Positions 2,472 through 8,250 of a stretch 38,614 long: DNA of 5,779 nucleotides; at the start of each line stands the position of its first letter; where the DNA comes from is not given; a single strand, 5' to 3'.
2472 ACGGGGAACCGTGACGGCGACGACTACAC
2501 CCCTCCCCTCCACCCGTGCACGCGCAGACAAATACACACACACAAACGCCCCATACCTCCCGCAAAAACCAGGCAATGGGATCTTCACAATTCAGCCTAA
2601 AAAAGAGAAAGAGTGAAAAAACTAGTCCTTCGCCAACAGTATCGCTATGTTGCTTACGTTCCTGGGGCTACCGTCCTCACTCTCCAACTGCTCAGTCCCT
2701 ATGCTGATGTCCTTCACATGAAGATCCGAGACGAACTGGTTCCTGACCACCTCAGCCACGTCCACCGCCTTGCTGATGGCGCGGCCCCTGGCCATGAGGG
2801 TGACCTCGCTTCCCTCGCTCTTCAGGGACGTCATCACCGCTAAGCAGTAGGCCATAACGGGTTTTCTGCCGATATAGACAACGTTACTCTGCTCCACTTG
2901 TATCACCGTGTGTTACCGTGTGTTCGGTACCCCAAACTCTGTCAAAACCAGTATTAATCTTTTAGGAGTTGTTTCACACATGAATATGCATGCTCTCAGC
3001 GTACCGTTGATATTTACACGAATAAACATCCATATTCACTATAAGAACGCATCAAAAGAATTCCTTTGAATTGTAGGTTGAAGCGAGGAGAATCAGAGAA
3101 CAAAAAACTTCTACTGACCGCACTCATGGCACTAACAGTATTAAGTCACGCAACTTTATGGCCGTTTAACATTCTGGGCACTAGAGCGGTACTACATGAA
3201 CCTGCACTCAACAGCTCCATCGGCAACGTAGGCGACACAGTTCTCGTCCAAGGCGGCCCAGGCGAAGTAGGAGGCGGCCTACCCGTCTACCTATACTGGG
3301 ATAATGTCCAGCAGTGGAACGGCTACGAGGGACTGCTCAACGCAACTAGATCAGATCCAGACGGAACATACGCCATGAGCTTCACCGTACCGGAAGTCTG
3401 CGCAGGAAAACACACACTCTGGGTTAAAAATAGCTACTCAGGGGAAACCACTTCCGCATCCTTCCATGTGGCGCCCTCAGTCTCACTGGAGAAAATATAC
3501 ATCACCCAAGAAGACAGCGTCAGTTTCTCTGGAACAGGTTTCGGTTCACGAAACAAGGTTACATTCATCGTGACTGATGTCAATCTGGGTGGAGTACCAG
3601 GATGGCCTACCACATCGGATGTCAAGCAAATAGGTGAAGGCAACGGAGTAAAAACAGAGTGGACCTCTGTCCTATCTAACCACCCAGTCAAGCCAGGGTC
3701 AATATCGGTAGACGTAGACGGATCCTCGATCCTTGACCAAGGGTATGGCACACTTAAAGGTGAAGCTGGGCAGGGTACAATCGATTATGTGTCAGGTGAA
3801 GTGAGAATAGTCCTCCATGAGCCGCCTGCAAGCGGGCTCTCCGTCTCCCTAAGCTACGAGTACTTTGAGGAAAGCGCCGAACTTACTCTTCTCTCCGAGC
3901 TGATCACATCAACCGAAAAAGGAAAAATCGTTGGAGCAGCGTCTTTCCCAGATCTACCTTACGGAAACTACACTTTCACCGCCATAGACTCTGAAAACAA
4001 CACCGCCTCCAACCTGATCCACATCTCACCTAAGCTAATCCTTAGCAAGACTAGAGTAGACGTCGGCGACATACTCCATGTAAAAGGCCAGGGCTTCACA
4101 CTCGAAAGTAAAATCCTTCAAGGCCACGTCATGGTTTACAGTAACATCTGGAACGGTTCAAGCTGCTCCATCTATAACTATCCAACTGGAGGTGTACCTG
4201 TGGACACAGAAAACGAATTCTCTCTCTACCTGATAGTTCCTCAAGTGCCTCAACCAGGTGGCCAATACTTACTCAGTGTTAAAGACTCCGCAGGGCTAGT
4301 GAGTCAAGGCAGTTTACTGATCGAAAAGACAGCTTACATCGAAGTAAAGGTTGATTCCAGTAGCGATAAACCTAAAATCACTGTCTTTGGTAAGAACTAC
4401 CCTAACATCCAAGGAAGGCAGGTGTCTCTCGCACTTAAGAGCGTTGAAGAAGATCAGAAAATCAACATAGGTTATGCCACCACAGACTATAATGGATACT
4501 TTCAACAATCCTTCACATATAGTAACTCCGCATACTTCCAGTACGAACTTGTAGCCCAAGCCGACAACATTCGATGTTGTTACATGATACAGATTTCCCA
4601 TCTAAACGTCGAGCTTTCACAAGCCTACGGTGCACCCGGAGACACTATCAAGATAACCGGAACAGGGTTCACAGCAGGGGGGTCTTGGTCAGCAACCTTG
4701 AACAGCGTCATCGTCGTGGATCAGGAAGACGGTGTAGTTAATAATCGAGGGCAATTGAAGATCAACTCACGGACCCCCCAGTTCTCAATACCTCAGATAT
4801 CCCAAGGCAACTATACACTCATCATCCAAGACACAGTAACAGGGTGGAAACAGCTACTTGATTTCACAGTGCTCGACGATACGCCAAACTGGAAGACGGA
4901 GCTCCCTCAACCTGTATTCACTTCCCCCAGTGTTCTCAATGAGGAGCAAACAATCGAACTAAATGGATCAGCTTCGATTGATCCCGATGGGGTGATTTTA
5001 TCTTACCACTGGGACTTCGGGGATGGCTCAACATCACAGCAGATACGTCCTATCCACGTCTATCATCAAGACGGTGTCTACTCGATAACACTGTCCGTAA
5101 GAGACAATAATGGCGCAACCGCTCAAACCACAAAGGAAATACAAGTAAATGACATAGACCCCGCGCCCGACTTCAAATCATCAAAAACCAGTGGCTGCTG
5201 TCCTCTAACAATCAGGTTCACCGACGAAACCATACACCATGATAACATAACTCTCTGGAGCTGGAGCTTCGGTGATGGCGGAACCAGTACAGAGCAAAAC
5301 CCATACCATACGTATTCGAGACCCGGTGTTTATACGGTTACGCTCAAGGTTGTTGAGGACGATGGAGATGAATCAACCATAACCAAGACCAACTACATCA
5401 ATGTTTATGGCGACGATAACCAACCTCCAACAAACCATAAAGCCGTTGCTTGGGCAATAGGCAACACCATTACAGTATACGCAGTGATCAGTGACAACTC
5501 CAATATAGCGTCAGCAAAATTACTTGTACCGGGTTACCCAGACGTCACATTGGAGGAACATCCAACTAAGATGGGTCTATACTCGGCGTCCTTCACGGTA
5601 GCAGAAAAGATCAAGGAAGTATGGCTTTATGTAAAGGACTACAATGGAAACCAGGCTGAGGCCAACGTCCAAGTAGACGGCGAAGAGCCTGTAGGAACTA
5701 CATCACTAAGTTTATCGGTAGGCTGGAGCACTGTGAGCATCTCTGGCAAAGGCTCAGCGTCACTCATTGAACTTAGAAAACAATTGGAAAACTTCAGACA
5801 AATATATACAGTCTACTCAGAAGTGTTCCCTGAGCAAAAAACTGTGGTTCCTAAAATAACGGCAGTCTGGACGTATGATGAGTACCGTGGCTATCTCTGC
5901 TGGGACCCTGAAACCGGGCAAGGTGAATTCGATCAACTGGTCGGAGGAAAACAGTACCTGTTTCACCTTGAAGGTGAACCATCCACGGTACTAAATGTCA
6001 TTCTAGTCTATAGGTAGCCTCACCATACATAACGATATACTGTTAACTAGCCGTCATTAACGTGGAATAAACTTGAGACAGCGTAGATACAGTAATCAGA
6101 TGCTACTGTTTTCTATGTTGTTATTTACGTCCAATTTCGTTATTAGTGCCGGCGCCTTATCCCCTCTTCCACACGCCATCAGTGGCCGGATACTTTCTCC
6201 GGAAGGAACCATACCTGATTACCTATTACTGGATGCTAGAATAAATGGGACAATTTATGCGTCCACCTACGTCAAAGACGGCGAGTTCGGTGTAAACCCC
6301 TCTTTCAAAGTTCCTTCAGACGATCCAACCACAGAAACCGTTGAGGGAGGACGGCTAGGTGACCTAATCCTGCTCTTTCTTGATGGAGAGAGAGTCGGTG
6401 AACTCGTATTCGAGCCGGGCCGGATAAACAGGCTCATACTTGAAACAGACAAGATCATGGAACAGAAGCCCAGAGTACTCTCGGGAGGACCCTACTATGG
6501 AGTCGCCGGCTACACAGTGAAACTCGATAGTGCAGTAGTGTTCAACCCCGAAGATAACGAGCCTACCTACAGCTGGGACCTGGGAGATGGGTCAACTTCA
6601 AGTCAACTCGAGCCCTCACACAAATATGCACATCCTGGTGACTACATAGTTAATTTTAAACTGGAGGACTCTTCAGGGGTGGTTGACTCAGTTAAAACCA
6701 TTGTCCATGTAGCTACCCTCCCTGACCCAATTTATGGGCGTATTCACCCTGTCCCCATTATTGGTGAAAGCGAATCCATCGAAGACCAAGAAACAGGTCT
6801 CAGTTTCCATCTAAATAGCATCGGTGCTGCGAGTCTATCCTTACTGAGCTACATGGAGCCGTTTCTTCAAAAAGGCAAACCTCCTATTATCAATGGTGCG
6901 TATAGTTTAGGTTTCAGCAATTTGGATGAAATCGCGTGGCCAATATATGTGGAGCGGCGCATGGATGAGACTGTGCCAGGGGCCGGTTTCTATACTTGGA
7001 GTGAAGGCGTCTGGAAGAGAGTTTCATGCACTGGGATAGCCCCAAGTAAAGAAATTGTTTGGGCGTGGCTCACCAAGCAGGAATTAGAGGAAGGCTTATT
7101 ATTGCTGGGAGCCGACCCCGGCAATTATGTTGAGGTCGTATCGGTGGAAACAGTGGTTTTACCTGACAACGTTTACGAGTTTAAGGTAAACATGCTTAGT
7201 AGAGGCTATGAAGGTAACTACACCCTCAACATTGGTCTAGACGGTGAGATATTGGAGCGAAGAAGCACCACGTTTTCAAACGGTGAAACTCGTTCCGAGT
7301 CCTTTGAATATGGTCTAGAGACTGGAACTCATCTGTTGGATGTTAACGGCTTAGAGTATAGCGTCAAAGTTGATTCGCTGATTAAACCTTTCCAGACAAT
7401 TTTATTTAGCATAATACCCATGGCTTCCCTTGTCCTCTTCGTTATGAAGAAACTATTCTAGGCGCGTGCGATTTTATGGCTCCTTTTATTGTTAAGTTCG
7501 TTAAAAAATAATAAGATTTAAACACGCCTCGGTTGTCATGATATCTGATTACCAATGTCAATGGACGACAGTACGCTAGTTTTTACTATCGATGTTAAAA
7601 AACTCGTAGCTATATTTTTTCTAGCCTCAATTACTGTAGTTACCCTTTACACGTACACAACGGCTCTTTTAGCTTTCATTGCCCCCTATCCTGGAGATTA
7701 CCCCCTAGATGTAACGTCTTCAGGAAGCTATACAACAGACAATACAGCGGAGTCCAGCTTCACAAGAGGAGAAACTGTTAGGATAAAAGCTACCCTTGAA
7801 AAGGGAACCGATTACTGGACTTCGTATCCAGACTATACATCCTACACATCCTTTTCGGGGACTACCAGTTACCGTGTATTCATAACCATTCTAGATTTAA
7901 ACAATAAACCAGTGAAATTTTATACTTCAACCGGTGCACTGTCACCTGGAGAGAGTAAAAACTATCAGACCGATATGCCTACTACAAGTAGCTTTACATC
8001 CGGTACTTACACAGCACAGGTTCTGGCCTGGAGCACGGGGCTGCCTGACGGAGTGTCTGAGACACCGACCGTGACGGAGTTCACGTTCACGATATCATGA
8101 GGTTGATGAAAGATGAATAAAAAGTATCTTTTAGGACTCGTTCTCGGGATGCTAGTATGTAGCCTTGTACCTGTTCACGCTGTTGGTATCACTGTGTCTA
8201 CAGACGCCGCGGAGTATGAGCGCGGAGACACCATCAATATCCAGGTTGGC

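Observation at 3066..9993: Four-gene lower-GC operon of secreted and anchored Ig-fold proteins: candidate envelope/adhesion complex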

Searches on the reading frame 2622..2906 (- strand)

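Call 4: search_protein_families(library=pfam, proteins=[window:2622-2906:-], max_evalue=0.01)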
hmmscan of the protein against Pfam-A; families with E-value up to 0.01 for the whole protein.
window:2622-2906:- (94 aa): 2 families
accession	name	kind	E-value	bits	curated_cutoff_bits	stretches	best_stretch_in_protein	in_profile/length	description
PF01918.27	Alba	-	2.1e-17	63.1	25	1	8-65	1-60/66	Alba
PF12328.13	Rpp20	-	0.0079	16.6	24.6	1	30-62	44-74/118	Rpp20 subunit of nuclear RNase MRP and P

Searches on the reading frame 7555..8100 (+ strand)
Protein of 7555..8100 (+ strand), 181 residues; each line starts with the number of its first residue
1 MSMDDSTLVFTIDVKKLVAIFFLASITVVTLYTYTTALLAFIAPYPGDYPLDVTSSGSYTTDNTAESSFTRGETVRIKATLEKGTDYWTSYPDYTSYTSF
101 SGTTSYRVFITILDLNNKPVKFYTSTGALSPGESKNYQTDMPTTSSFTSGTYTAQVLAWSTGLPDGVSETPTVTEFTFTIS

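Call 4: search_protein_families(library=pfam, proteins=[window:7555-8100:+], max_evalue=0.01)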
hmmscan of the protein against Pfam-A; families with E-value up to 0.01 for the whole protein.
window:7555-8100:+ (181 aa): 0 families

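Call 46: search_protein_families(library=ncbifam, proteins=[window:7555-8097:+], max_evalue=0.01)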
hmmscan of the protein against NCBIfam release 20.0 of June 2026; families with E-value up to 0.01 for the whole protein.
window:7555-8097:+ (181 aa): 0 families

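Call 79: predict_structure(alignment_id=A2)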
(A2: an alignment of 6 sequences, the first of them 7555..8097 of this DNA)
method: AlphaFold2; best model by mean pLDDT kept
length: 181 residues; sequences in the alignment: 6
mean_pLDDT: 75.0   pTM: 0.61
mean pLDDT of the five models: 75.0, 74.3, 72.7, 71.3, 55.9
residues with pLDDT >= 90: 56; 70-90: 60; 50-70: 40; < 50: 25
segments of 3 or more residues with pLDDT < 50: 1-9, 41-48, 91-93, 166-168
pLDDT, mean of each block of 10 residues (from residue 1): 44 69 77 58 46 89 94 93 67 52 80 91 87 90 86 88 51 86 90
secondary structure, 60 per line:
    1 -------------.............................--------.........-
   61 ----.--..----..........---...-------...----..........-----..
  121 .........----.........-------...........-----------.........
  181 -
elements in order: H14-42 E51-59 E74-83 E87-89 E97-99 E104-113 E119-129 E134-142 E150-160 E172-180

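Call 82: fold_search(model_id=the predicted structure, library=pdb)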
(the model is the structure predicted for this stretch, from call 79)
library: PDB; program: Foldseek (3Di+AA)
matches with E <= 10: 1613; with E <= 0.001: 116
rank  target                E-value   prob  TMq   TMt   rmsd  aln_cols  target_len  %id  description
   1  8dl0_A                6.9e-07  1.00  0.48  0.25   9.5       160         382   12  CryoEM structure of the nucleotide-free and open channel A.aeolicus WzmWzt transporter (released 2022-09-21)
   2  8dne_C                1.3e-06  1.00  0.46  0.24  10.6       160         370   13  CryoEM structure of the A.aeolicus WzmWzt transporter bound to ATP (released 2022-09-21)
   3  8dky_A                1.5e-06  1.00  0.50  0.61   4.9       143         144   13  Crystal structure of the Aquifex aeolicus Wzt Carbohydrate Binding Domain bound to 3-O-methyl-D-mannose (released 2022-09-21)
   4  6o14_B                3.5e-06  1.00  0.50  0.62   4.6       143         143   12  Crystal structure of the Aquifex aeolicus Wzt Carbohydrate Binding Domain (released 2020-01-15)
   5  8dku_A                3.5e-06  1.00  0.53  0.26   6.7       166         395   14  CryoEM structure of the A. aeolicus WzmWzt transporter bound to the native O antigen (released 2022-09-21)
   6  6o14_A                4.8e-06  1.00  0.49  0.60   4.2       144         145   12  Crystal structure of the Aquifex aeolicus Wzt Carbohydrate Binding Domain (released 2020-01-15)
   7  8dl0_C                6.0e-06  1.00  0.51  0.26   3.9       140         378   14  CryoEM structure of the nucleotide-free and open channel A.aeolicus WzmWzt transporter (released 2022-09-21)
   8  5hno_B                1.5e-05  1.00  0.48  0.52   3.5       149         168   12  The structure of the kdo-capped saccharide binding subunit of the O-12 specific ABC transporter, Wzt (released 2016-03-09)
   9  2r5o_A                1.7e-05  1.00  0.51  0.55   4.2       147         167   12  Crystal structure of the C-terminal domain of wzt (released 2007-12-25)
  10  7k2t_A                1.7e-05  1.00  0.45  0.23   6.1       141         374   13  Mg2+/ATP-bound structure of the full-length WzmWzt O antigen ABC transporter in lipid nanodiscs (released 2021-01-13)
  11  8dne_A                1.8e-05  1.00  0.45  0.23   8.5       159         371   11  CryoEM structure of the A.aeolicus WzmWzt transporter bound to ATP (released 2022-09-21)
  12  7k2t_C                2.0e-05  1.00  0.45  0.23  10.5       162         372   14  Mg2+/ATP-bound structure of the full-length WzmWzt O antigen ABC transporter in lipid nanodiscs (released 2021-01-13)
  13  5hnp_A                2.6e-05  1.00  0.47  0.52   3.9       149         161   13  The structure of the kdo-capped saccharide binding subunit of the O-12 specific ABC transporter, Wzt (released 2016-03-09)
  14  2r5o_B                3.4e-05  1.00  0.49  0.53   4.5       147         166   12  Crystal structure of the C-terminal domain of wzt (released 2007-12-25)
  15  6byi_A                8.5e-05  1.00  0.44  0.11   4.4       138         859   10  Crystal structure of the acid-base mutant (E477A) of the GH2 exo-beta-mannanase from Xanthomonas axonopodis pv. citri (released 2018-07-18)
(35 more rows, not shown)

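Call 84: find_related_loci(query=A2, collection=genome_contigs, flank=6000)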
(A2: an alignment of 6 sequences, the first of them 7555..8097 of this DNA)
Query A2 (181 aa) in genome_contigs; peptide patterns used: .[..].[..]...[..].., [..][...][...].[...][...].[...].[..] (x = any residue, [..] = any of these).
39 stretches matched a pattern; 6 encode a relative of the query (tblastn E <= 1e-3); 6 distinct loci.
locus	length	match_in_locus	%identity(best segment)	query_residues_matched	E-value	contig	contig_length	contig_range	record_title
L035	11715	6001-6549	52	1-180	1e-55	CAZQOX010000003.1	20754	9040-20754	MAG TPA_asm: uncultured Candidatus Bathyarchaeia archaeon isolate binchicken_co89_247 genome assembly, contig: NODE_4445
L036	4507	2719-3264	50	1-181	2e-46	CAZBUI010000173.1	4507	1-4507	MAG TPA_asm: uncultured Candidatus Bathyarchaeia archaeon isolate binchicken_co19_312 genome assembly, contig: NODE_3457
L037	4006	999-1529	45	1-180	1e-34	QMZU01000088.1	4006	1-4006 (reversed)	MAG: Candidatus Aenigmatarchaeota archaeon isolate B50_G15 B50_Guay15_scaffold_11939, whole genome shotgun sequence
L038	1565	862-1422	32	4-181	3e-25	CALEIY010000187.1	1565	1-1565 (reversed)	MAG TPA_asm: Candidatus Bathyarchaeota archaeon isolate SRR6823441_bin.104_CONCOCT_v1.1_MAG genome assembly, contig: ERZ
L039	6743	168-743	28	1-181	8e-22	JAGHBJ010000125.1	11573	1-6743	MAG: Candidatus Bathyarchaeota archaeon isolate AUK253 PB_MBMC_207_c_000000000047, whole genome shotgun sequence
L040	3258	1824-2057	38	4-82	3e-9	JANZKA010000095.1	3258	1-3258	MAG: Candidatus Culexarchaeum nevadense isolate GBS-70-058 Ga0197143_1013723, whole genome shotgun sequence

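Call 86: search_protein_representatives(alignment_id=A2)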
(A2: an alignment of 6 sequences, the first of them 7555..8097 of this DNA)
Query: 6 sequences, 182 profile positions. Proteins with E-value up to 0.001 (for the whole library): 172; up to 1e-10: 74; up to 1e-30: 24. The best 150 are listed.
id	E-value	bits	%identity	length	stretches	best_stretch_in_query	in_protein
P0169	4.0e-70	251.8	-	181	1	1-181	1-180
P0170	2.6e-45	170.9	-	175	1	1-182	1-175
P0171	1.4e-44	168.5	-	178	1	1-182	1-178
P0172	2.0e-44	168.0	-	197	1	4-182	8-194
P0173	1.0e-43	165.7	-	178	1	6-182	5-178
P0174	1.5e-43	165.2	-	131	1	1-126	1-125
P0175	3.0e-43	164.2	-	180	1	5-182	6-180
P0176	1.7e-42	161.7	-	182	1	1-181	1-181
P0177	3.3e-40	154.3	-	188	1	1-175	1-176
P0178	7.9e-39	149.8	-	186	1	3-181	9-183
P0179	3.7e-38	147.6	-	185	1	1-173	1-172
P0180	1.1e-37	146.0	-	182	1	5-181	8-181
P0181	2.1e-37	145.2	-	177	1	6-181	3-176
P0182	4.0e-36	141.0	-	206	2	1-98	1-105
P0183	7.6e-36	140.1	-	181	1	4-182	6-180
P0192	8.1e-31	123.7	-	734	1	3-181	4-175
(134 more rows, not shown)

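Call 87: search_protein_families(library=pfam, proteins=[P0192, L039:748-2505:+, L037:1549-3294:+], max_evalue=0.001)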
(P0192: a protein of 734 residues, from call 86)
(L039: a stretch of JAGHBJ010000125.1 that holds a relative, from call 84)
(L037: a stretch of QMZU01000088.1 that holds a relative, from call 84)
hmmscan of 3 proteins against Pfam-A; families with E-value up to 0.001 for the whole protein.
P0192 (734 aa): 4 families
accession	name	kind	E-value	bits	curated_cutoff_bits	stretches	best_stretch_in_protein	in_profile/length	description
PF18911.6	PKD_4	-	3e-22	78.9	27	1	195-269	2-76/85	PKD domain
PF07705.17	CARDB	-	9.2e-15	55.1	22.7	2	433-504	4-81/101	CARDB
PF00801.26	PKD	-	4.4e-14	52.7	23.5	1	209-268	13-72/80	PKD domain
PF22352.2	K319L-like_PKD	-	7e-05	23.2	27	1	211-277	12-84/84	K319L-like, PKD domain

L039:748-2505:+ (586 aa): 9 families
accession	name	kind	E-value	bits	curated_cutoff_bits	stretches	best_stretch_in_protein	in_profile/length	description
PF18911.6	PKD_4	-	1.9e-29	102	27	1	134-217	1-85/85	PKD domain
PF00801.26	PKD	-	3.2e-19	69.1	23.5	1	146-214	10-78/80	PKD domain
PF07705.17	CARDB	-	5.1e-17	62.4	22.7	2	469-540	4-81/101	CARDB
PF22352.2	K319L-like_PKD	-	1.1e-12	48.3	27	1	141-217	1-84/84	K319L-like, PKD domain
PF01835.25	MG2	-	2.9e-10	40.8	32.8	1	62-121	36-96/96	MG2 domain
PF22544.2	HYDIN_VesB_CFA65-like_Ig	-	4.8e-06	27.2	25.5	0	381-443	14-79/100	HYDIN/CFA65/VesB-like, Ig-like domain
PF16841.11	CBM60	-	3.1e-05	24.8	28.2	0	486-541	2-54/91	Ca-dependent carbohydrate-binding module xylan-binding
PF13584.12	BatD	-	0.00034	21.7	24.1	0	470-538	2-71/92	BatD DUF11 like domain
PF22433.2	MtxA_IG-like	-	0.00088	19.5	26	0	413-459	29-75/83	Magnetotaxis protein MtxA, Immunoglobulin-like domain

L037:1549-3294:+ (582 aa): 11 families
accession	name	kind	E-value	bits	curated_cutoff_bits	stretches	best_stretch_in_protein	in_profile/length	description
PF18911.6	PKD_4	-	2.7e-28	98.3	27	1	129-211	1-84/85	PKD domain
PF00801.26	PKD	-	2.2e-19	69.6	23.5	1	144-207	13-76/80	PKD domain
PF07705.17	CARDB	-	5.5e-19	68.7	22.7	2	461-535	6-81/101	CARDB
PF22352.2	K319L-like_PKD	-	1.1e-13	51.4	27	1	136-212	1-84/84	K319L-like, PKD domain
PF01835.25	MG2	-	9.2e-08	32.8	32.8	1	33-118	4-96/96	MG2 domain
PF22544.2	HYDIN_VesB_CFA65-like_Ig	-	1.2e-06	29.1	25.5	0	469-532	13-79/100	HYDIN/CFA65/VesB-like, Ig-like domain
PF07760.16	DUF1616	-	5.2e-06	26.3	31.6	0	467-534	201-268/307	Protein of unknown function (DUF1616)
PF16640.11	Big_3_5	-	1.2e-05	26.3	35.5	0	368-439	1-67/88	Bacterial Ig-like domain (group 3)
PF17766.7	fn3_6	-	0.00021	21.9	26.4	0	473-531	15-75/99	Fibronectin type-III domain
PF07703.20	A2M_BRD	-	0.00033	21.4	22.7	0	464-534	3-73/140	Alpha-2-macroglobulin bait region domain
PF04465.17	DUF499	-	0.00035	18.9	23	0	463-539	807-883/1024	Protein of unknown function (DUF499)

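Call 94: list_cluster_members(proteins=[P0001, P0168, P0121, window:7555-8097:+])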
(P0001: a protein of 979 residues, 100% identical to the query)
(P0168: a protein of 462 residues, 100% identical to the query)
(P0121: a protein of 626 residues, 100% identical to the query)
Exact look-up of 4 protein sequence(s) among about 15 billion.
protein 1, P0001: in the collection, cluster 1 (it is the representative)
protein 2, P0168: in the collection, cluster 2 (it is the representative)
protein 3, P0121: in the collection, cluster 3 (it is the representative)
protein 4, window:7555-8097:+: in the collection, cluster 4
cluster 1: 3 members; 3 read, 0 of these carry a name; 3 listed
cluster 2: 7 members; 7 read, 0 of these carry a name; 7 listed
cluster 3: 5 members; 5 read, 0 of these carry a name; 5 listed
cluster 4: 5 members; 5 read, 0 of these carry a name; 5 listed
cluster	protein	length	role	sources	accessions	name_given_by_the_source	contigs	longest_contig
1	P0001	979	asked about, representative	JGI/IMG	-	-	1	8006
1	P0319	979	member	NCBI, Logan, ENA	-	-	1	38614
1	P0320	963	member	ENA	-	-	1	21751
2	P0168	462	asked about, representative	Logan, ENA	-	-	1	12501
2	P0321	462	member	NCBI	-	-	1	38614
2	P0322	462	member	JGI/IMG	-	-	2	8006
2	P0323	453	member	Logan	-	-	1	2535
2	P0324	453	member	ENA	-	-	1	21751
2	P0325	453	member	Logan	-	-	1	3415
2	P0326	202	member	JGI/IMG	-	-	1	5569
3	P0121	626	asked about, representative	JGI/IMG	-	-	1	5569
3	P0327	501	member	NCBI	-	-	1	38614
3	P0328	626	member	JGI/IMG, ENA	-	-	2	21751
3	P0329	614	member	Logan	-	-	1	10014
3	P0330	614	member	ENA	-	-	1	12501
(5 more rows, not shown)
